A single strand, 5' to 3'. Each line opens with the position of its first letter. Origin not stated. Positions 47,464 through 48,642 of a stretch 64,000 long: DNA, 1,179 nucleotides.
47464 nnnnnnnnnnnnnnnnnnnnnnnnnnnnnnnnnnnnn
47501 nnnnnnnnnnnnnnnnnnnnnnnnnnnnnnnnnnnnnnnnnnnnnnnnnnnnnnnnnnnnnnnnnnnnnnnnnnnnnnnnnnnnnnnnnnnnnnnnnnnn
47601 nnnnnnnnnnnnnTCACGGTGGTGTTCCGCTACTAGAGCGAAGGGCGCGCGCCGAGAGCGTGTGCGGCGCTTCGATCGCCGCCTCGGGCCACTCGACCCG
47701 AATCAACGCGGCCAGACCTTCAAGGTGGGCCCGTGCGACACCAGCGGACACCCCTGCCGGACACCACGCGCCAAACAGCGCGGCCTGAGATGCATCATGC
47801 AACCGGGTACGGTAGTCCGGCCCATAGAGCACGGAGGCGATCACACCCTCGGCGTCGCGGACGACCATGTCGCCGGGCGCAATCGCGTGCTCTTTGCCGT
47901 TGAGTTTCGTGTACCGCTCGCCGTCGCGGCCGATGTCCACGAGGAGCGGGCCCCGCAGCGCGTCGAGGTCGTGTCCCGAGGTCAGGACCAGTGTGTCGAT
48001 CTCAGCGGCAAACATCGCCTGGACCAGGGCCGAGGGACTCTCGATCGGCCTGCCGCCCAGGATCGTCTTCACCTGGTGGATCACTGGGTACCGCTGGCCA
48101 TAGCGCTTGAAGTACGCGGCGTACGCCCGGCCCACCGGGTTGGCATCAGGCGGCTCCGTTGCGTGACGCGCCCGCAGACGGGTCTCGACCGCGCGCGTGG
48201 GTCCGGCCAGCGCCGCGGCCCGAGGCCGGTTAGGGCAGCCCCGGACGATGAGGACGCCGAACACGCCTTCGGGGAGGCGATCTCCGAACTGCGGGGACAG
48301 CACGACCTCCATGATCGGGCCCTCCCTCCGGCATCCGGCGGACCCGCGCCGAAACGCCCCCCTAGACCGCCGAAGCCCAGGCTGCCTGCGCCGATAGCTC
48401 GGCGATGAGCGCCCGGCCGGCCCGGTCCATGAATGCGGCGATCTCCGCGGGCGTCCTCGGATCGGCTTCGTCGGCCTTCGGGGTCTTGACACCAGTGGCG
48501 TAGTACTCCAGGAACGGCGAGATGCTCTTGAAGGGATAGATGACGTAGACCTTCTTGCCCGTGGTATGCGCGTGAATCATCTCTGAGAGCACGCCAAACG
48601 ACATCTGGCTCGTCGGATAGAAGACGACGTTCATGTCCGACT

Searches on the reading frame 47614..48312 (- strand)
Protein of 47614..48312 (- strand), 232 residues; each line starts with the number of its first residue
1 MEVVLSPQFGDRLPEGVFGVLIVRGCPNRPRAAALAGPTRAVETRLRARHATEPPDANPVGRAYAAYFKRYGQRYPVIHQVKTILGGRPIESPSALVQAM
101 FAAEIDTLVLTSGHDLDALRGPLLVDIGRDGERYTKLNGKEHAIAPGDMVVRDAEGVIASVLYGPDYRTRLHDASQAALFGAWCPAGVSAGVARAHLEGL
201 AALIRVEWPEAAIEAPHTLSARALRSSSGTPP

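Call 77: search_protein_families(library=pfam, proteins=[window:47614-48312:-], max_evalue=0.00001)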
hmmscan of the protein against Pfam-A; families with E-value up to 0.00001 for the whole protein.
window:47614-48312:- (232 aa): 1 family
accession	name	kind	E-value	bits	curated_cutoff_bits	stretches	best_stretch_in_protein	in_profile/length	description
PF03483.22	B3_4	-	1.2e-06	28.6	29.3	1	106-178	48-120/174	B3/4 domain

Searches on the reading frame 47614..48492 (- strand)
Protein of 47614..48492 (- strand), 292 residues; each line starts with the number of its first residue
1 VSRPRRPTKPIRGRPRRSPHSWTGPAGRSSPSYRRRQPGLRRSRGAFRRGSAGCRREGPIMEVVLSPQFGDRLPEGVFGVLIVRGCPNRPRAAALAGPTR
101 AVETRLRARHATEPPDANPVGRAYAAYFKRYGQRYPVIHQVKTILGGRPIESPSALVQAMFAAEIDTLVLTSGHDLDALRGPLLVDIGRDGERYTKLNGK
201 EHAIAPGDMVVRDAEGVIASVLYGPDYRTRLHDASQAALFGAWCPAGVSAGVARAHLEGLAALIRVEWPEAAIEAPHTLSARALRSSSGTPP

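Call 3: search_protein_families(library=pfam, proteins=[window:47614-48492:-], max_evalue=0.1)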
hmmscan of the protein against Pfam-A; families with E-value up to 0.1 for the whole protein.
window:47614-48492:- (292 aa): 1 family
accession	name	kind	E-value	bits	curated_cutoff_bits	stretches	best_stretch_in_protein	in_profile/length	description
PF03483.22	B3_4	-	1.9e-06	28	29.3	1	166-236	48-118/174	B3/4 domain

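Call 4: search_protein_families(library=ncbifam, proteins=[window:47614-48492:-], max_evalue=0.1)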
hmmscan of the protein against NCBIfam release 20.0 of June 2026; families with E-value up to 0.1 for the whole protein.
window:47614-48492:- (292 aa): 1 family
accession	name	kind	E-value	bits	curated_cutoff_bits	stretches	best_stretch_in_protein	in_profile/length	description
TIGR00472.1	pheT_bact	equivalog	0.0077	14.5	402.65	1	174-219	270-315/798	phenylalanine--tRNA ligase subunit beta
